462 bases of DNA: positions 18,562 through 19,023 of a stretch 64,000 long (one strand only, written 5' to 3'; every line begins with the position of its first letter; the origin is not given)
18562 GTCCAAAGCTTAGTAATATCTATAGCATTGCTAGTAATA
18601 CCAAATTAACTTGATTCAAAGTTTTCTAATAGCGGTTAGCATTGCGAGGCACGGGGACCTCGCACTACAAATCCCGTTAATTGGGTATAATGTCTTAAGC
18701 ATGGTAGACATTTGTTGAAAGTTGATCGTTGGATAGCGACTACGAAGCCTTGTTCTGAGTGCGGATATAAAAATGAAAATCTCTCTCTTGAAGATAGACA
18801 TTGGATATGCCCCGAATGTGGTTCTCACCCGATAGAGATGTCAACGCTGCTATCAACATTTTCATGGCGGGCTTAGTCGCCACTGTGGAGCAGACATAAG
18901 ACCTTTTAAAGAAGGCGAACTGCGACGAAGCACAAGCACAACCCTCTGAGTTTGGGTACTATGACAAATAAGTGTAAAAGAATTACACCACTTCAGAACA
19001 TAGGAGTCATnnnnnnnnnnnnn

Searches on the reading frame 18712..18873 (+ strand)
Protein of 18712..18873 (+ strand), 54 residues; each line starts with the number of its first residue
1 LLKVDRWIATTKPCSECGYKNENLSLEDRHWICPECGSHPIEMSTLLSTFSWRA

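Call 54: search_protein_families(library=pfam, proteins=[window:18712-18873:+], max_evalue=0.01)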
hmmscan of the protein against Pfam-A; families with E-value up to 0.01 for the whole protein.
seq(54 aa): 9 families
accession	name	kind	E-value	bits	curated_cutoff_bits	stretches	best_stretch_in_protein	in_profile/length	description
PF07282.18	Cas12f1-like_TNB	-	9.1e-08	32.6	26.3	1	2-38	20-48/60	Cas12f1-like, TNB domain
PF00641.23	Zn_ribbon_RanBP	-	0.0027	17.4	27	0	29-37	3-11/30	Zn-finger in Ran binding protein and others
PF09723.15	Zn_ribbon_8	-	0.0028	18.1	34.4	1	14-41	8-37/41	Zinc ribbon domain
PF12760.12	Zn_ribbon_IS1595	-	0.0067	16.8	25.4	0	2-38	10-45/46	Transposase zinc-ribbon domain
PF24458.1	DUF7573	-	0.0068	16.8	30.2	1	6-36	6-36/39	Domain of unknown function (DUF7573)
PF01155.25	HypA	-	0.0079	16.6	28.9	1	11-43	70-99/112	Hydrogenase/urease nickel incorporation, metallochaperone, hypA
PF08271.17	Zn_Ribbon_TF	-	0.008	16.1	29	0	32-41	2-11/43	TFIIB zinc-binding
PF02150.21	Zn_ribbon_RPB9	-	0.0088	16.3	25.2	0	12-22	22-32/36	RNA polymerases M/15 Kd subunit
PF08274.17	Zn_Ribbon_YjdM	-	0.0097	16.3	30.8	0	19-38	14-27/30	PhnA Zinc-Ribbon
